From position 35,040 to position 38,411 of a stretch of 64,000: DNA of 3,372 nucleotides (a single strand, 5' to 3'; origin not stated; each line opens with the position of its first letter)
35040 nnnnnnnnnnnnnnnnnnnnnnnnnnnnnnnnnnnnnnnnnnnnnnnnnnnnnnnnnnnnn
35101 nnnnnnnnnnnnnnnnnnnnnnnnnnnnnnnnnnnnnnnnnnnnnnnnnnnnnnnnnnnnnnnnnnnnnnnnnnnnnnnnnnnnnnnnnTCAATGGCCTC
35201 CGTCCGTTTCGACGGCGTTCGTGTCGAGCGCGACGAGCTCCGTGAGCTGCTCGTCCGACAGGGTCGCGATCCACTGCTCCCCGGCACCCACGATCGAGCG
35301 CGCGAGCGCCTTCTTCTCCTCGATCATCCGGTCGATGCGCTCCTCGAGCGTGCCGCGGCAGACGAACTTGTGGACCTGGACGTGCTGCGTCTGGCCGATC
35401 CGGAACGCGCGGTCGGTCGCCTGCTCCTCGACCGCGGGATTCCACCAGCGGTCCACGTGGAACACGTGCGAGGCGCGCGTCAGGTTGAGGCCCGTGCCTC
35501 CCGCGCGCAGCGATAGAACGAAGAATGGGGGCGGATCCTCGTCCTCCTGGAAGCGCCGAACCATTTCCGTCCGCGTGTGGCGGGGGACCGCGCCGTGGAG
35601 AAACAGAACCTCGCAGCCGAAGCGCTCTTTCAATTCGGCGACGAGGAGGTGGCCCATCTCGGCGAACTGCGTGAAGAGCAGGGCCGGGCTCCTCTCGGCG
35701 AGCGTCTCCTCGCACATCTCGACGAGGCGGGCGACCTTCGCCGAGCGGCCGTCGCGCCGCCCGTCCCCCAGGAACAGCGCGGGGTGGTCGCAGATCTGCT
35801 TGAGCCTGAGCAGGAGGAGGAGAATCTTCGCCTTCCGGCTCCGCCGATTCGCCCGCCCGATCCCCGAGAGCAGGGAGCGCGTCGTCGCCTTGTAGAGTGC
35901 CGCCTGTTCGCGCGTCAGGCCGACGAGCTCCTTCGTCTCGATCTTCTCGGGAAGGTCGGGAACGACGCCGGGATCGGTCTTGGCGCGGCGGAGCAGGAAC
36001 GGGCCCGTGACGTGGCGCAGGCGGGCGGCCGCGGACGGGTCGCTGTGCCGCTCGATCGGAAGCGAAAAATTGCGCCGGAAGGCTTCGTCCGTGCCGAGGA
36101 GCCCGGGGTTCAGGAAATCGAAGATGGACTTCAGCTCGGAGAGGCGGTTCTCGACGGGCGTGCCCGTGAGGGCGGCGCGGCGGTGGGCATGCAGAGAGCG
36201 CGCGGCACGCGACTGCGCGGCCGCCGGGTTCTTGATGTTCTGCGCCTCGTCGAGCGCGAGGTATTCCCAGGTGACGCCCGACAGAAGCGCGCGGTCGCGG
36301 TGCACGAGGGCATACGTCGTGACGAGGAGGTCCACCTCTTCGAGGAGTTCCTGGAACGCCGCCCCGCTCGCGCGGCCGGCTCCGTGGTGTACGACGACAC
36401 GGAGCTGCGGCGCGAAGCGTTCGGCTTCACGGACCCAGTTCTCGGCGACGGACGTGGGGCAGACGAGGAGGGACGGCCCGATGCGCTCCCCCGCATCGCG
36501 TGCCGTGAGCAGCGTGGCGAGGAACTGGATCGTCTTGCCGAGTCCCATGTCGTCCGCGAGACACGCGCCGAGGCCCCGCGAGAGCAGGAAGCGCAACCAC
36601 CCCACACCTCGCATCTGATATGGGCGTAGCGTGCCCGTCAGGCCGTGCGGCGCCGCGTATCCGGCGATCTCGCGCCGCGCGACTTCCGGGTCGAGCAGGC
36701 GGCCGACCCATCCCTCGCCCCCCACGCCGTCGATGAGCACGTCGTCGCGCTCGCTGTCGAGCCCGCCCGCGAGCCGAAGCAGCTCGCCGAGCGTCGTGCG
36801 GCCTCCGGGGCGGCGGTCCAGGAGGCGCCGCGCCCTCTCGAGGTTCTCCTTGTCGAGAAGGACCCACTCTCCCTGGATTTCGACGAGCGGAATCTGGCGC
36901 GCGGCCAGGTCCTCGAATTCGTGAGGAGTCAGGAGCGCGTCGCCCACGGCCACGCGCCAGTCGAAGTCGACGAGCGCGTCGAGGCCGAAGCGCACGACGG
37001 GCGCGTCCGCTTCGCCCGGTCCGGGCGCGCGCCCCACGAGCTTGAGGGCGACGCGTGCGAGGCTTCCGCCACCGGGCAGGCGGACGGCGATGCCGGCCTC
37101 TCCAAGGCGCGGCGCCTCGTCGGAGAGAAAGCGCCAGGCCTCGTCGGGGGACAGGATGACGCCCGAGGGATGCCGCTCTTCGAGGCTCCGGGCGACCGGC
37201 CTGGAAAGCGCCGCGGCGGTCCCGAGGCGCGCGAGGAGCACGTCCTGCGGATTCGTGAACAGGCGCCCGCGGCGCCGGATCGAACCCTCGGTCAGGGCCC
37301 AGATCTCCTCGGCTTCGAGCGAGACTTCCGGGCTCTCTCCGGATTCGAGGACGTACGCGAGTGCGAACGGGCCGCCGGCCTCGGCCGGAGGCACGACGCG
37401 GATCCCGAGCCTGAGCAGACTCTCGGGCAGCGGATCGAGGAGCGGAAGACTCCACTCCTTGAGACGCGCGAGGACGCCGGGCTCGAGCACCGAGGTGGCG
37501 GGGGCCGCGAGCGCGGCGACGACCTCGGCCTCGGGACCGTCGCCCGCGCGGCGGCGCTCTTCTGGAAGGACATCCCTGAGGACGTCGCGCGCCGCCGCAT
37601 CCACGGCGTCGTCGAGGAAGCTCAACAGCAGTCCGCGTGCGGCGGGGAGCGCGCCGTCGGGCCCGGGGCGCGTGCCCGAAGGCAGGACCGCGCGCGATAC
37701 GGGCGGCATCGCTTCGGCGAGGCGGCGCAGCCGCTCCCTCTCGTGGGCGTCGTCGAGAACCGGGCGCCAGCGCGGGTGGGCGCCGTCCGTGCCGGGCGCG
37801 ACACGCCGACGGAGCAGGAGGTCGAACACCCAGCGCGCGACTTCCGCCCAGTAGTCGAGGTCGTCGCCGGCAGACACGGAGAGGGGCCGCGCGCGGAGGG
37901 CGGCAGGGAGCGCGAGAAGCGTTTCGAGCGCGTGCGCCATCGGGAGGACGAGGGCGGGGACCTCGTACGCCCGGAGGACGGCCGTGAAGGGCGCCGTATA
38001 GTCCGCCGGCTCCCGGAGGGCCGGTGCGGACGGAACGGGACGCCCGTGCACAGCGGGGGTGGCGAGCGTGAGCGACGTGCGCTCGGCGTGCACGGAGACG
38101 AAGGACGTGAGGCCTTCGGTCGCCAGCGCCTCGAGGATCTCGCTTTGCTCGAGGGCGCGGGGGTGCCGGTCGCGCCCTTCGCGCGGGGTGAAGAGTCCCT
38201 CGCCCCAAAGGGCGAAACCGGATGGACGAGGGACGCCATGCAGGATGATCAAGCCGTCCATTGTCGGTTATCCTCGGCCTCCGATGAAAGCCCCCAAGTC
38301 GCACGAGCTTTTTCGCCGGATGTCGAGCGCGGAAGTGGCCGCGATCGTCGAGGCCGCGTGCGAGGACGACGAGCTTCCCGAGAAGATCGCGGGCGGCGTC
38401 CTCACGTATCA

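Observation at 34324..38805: Translationally coupled SNF2 helicase -> SWIM zinc-finger cassette with a divergent orphan gene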

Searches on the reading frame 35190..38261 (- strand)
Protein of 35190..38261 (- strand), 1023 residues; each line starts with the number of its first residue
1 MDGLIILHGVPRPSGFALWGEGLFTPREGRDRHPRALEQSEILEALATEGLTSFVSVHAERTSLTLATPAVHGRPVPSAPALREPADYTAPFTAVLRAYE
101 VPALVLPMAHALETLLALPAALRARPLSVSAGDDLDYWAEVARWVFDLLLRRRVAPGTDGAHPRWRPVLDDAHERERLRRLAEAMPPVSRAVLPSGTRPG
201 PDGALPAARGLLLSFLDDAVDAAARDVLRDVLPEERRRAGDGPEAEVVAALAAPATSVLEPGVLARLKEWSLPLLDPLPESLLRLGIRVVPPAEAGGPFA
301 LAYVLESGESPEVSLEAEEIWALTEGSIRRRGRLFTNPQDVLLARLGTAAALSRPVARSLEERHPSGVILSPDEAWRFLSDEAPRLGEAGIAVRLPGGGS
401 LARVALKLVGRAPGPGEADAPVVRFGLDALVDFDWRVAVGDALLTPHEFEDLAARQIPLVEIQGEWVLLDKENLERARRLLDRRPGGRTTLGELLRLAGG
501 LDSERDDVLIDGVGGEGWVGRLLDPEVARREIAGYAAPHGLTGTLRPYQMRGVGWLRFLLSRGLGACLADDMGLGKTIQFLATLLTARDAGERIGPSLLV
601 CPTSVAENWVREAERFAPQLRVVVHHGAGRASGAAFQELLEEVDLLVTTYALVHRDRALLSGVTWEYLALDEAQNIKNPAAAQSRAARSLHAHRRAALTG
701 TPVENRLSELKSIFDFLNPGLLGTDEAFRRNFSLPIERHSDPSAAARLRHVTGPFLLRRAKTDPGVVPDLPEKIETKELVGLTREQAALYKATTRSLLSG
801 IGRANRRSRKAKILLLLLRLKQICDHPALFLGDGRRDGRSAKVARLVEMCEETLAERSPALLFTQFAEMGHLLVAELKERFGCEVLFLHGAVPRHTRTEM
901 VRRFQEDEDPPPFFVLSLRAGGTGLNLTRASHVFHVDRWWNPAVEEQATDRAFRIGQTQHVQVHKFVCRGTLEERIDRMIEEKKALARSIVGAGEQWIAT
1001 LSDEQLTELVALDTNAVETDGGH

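Call 7: search_protein_families(library=pfam, proteins=[window:35190-38261:-], max_evalue=0.01)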
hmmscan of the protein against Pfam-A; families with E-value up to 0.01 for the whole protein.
window:35190-38261:- (1023 aa): 4 families
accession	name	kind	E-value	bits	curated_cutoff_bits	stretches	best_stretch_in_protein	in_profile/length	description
PF00176.29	SNF2-rel_dom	-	9.2e-67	225.6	24.9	1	548-828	1-289/290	SNF2-related domain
PF12419.13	DUF3670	-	6.3e-35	120.2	27.6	1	364-498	2-135/136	SNF2 Helicase protein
PF00271.37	Helicase_C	-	1.5e-16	61.1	23.5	1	843-956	3-110/110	Helicase conserved C-terminal domain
PF00270.35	DEAD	-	6.4e-06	26.4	26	1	571-702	22-160/167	DEAD/DEAH box helicase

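Call 8: search_protein_families(library=padloc, proteins=[window:35190-38261:-], max_evalue=0.01)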
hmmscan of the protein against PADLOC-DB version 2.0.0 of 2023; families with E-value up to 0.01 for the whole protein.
window:35190-38261:- (1023 aa): 35 families (the best 25 are shown)
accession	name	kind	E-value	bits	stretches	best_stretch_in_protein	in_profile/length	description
PDLC02842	DpdE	-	1.2e-124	415.3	1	536-1010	693-1171/1176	DpdE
PDLC00633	ZorD1|ZorD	-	8e-118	392.8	1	529-993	428-887/908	"SWI2/SNF2 helicase, Mrr-like nuclease"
PDLC02849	DpdE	-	6.7e-109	363.3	1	536-1011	392-852/857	DpdE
PDLC02850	DpdE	-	1.9e-106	355.3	1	537-1011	797-1261/1282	DpdE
PDLC02845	DpdE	-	4.8e-96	320.8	1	537-1005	836-1286/1293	DpdE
PDLC00632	ZorD1|ZorD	-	1.4e-92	309.3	2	640-992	713-1081/1101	"SWI2/SNF2 helicase, Mrr-like nuclease"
PDLC00629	ZorD1|ZorD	-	3.9e-92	307.8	1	529-992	467-956/1012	"SWI2/SNF2 helicase, Mrr-like nuclease"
PDLC00634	ZorD1|ZorD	-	2e-89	298.8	1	528-995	478-973/1208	"SWI2/SNF2 helicase, Mrr-like nuclease"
PDLC02851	DpdE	-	7.2e-87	290.3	1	530-992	584-1036/1055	DpdE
PDLC00631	ZorD1|ZorD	-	1.1e-84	283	1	545-991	442-910/1071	"SWI2/SNF2 helicase, Mrr-like nuclease"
PDLC02848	DpdE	-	8.2e-71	237.1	1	537-897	349-697/856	DpdE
PDLC02854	DpdE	-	1.4e-62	209.9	1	545-994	580-1065/1083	DpdE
PDLC00628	ZorD1|ZorD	-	2.1e-61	205.9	1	534-967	502-943/1171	"SWI2/SNF2 helicase, Mrr-like nuclease"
PDLC00627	ZorD1|ZorD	-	9.1e-59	197.3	2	644-986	608-984/1006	"SWI2/SNF2 helicase, Mrr-like nuclease"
PDLC02852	DpdE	-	1.2e-39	134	2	540-783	461-680/905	DpdE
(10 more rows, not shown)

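Call 9: search_protein_families(library=ncbifam, proteins=[window:35190-38261:-], max_evalue=1)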
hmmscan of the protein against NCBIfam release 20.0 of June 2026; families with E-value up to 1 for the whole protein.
window:35190-38261:- (1023 aa): 12 families
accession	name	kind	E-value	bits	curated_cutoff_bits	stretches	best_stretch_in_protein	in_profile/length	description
NF058637.1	helic_SCO1167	equivalog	1.9e-216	721.2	1200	1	84-1012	37-931/932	SCO1167/SCO6262 family helicase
NF053675.1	pilus_reg_Snf2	equivalog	9.5e-99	331.8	1100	1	542-1012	582-1028/1029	pilus expression-regulating Snf2 family helicase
NF058636.1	helic_sll1366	equivalog_domain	1.7e-89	301.1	550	1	29-576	36-589/589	sll1366 family intein-prone helicase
NF041790.1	anti-phage_ZorD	equivalog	1.8e-75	254.6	1500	2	642-964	703-1033/1035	type I Zorya anti-phage system protein ZorD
NF038318.1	DISARM_DrmD_b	equivalog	2.4e-18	65.7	950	2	565-732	49-220/868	DISARM system SNF2-like helicase DrmD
NF038317.1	DISARM_DrmD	equivalog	7.6e-18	64.2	610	2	837-986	481-636/1021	DISARM system SNF2-like helicase DrmD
NF042964.1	phospholipD_antiphage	equivalog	4e-10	38.7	1100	2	919-993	753-828/895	phospholipase D-like domain-containing anti-phage protein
NF003426.0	PRK04914.1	equivalog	6.2e-07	28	576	2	844-1000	483-636/959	RNA polymerase-associated protein RapA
NF041062.1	DpdE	equivalog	1.8e-05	22.9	500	1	837-964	523-651/1048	protein DpdE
NF008744.0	PRK11776.1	equivalog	0.16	10.5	524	1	572-675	50-158/460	ATP-dependent RNA helicase DbpA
TIGR00643.1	recG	equivalog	0.18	10.4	659.4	1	570-655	263-351/629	ATP-dependent DNA helicase RecG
NF008394.0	PRK11192.1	equivalog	0.21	10.4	507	1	837-937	229-323/441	ATP-dependent RNA helicase SrmB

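Call 23: search_solved_structures(query=window:35190-38261:-, max_evalue=0.001)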
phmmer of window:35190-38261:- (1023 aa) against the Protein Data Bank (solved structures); distinct sequences matched with E-value up to 0.001: 86 (the best 60 are shown).
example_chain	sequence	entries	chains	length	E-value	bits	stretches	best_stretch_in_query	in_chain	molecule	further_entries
1z63_A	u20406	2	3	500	2.5e-132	446.2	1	537-1013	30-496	Helicase of the snf2/rad54 family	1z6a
6pwf_K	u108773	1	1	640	4.1e-71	243.6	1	537-1013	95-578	chromatin remodeling factor ISWI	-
5jxr_A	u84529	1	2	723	9e-71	242.4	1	536-1012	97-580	Chromatin-remodeling complex ATPase-like protein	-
6hts_G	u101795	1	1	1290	2.7e-67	230.9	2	536-830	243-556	Chromatin-remodeling ATPase INO80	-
7zi4_G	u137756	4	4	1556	4.7e-67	230.1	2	536-830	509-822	Chromatin-remodeling ATPase INO80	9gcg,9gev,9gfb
8v4y_W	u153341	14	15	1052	1.5e-66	228.5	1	542-994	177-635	SWI/SNF-related matrix-associated actin-dependent regulator of chromatin subfamily A membe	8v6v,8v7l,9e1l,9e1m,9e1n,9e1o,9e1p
6ne3_W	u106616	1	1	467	3.6e-66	227.2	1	542-986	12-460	SWI/SNF-related matrix-associated actin-dependent regulator of chromatin subfamily A membe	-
1z5z_A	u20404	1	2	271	5.5e-66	226.6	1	766-1013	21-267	Helicase of the snf2/rad54 family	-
9ge5_G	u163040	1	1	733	1.9e-64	221.5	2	545-830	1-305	Chromatin-remodeling ATPase INO80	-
7zb5_E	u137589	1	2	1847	2.7e-64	220.9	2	508-836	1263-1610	Helicase-like protein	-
7z8s_E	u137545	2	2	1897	3e-64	220.8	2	508-836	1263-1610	Helicase-like protein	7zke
6g7e_B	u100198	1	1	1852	7.2e-64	219.6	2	508-836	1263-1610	Helicase-like protein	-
6iro_L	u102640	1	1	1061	7.7e-64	219.5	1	537-988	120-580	ISWI chromatin-remodeling complex ATPase ISW1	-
7z7n_E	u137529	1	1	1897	7.7e-64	219.5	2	508-836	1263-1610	Helicase-like protein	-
8qy7_A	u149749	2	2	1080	9.6e-64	219.1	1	545-992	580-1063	DEAD/DEAH box helicase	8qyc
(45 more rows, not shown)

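Call 87: search_protein_families(library=phrogs, proteins=[window:35190-38261:-], max_evalue=0.001)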
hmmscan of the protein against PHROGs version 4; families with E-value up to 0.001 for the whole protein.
window:35190-38261:- (1023 aa): 7 families
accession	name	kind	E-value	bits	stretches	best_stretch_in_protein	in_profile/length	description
phrog_29996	-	unknown function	2.5e-139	467.2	1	426-1013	614-1186/1189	-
phrog_62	-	DNA, RNA and nucleotide metabolism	1.4e-92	312.2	1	534-1005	686-1148/1881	DNA helicase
phrog_23807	-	unknown function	5.8e-12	45.2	2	859-974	531-652/1053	-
phrog_1685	-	unknown function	6.4e-11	41.2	2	923-992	1479-1550/2278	-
phrog_11801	-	other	2.6e-07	29.2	1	540-619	860-936/2269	DNA methyltransferase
phrog_11354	-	unknown function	0.00021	22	1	920-991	33-105/116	-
phrog_24008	-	DNA, RNA and nucleotide metabolism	0.00042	19.3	0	668-717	597-648/1006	helicase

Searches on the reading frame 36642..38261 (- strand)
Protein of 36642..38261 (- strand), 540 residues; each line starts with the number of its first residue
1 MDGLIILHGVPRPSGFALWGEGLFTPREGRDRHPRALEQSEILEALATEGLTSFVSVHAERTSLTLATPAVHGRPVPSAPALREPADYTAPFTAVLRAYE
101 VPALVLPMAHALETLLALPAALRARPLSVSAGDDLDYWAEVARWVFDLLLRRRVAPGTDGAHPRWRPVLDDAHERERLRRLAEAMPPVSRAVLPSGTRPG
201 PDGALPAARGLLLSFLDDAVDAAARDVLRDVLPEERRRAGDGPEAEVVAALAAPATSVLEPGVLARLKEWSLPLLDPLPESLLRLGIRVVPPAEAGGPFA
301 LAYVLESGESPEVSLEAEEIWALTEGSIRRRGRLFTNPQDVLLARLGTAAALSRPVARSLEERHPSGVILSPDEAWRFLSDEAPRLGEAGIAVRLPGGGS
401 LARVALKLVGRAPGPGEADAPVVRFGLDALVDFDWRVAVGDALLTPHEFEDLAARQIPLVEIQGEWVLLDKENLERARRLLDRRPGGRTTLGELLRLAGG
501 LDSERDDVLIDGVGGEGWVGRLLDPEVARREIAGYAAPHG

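Call 25: find_homologous_proteins(query=window:36642-38261:-)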
Query window:36642-38261:- (540 aa): 13 proteins with E <= 0.001 among 8000 candidates.
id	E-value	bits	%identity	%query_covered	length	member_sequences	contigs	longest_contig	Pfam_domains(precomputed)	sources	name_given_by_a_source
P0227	4.0e-270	915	87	93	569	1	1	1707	PF00176.30,PF12419.14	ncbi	ncbi:MAG: SNF2 helicase-associated domain-containing protein, partial [Thermoanaerobaculia bacterium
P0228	1.3e-259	881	86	89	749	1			PF12419.14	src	-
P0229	1.3e-193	663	89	66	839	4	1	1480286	PF00270.36,PF00176.30,PF12419.14,PF00271.38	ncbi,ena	-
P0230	1.2e-162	561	91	55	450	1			-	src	-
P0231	9.0e-127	442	50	91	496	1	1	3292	PF12419.14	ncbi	ncbi:MAG: SNF2 helicase-associated domain-containing protein, partial [Acidithiobacillales bacterium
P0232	5.2e-111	390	61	62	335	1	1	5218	-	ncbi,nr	ncbi:MAG TPA: hypothetical protein VMN04_01370, partial [Thermoanaerobaculia bacterium]|nr:hypotheti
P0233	9.1e-101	356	59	57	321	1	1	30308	PF12419.14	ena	-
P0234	1.6e-79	286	72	36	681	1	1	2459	PF00270.36,PF00176.30,PF12419.14,PF00271.38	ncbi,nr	ncbi:MAG TPA: DEAD/DEAH box helicase, partial [Thermoanaerobaculia bacterium]|nr:DEAD/DEAH box helic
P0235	3.2e-48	183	71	6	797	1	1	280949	PF00176.30,PF12419.14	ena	-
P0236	2.5e-32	130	45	47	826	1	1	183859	PF00176.30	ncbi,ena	-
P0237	2.7e-32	130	33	74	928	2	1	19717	PF00176.30,PF12419.14,PF00271.38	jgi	jgi:non-specific serine/threonine protein kinase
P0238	2.7e-28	117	77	15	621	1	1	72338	PF00176.30,PF12419.14,PF00271.38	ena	-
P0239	4.2e-4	37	36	25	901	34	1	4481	PF00176.30,PF12419.14,PF00271.38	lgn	-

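Call 61: predict_structure(alignment_id=A6)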
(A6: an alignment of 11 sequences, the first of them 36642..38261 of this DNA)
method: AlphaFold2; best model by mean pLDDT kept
length: 540 residues; sequences in the alignment: 11
mean_pLDDT: 47.9   pTM: 0.32
mean pLDDT of the five models: 47.9, 42.5, 41.7, 40.9, 38.1
residues with pLDDT >= 90: 0; 70-90: 68; 50-70: 159; < 50: 313
segments of 3 or more residues with pLDDT < 50: 1-135, 187-209, 275-281, 397-540
pLDDT, mean of each block of 10 residues (from residue 1): 28 28 29 36 44 35 28 26 26 25 30 33 28 50 60 68 72 72 56 40 45 63 62 55 68 64 70 47 69 68 67 68 61 58 68 74 67 70 65 56 33 39 28 27 38 39 32 43 39 42 41 39 40 31
secondary structure, 60 per line:
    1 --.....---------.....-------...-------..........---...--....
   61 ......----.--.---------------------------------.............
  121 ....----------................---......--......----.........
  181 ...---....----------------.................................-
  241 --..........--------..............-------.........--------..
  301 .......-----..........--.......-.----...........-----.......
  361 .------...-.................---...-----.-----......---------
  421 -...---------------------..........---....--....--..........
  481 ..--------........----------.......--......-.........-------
elements in order: E3-7 E17-21 H39-48 H57-66 H108-124 H135-150 E154-159 E162-167 H172-183 H187-190 H207-239 H243-252 H261-274 E282-290 E299-307 E313-316 H317-322 H325-331 H338-348 H354-361 E368-370 H372-388 E392-394 E406-411 E422-424 H446-455 E459-462 E465-468 H471-482 H491-498 E509-515 H518-523 H525-533

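Call 85: search_protein_families(library=phrogs, proteins=[window:36642-38261:-], max_evalue=0.01)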
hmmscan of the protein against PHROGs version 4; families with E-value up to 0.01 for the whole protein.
window:36642-38261:- (540 aa): 1 family
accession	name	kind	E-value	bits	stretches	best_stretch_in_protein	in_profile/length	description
phrog_29996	-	unknown function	0.00011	21.3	1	426-496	614-683/1189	-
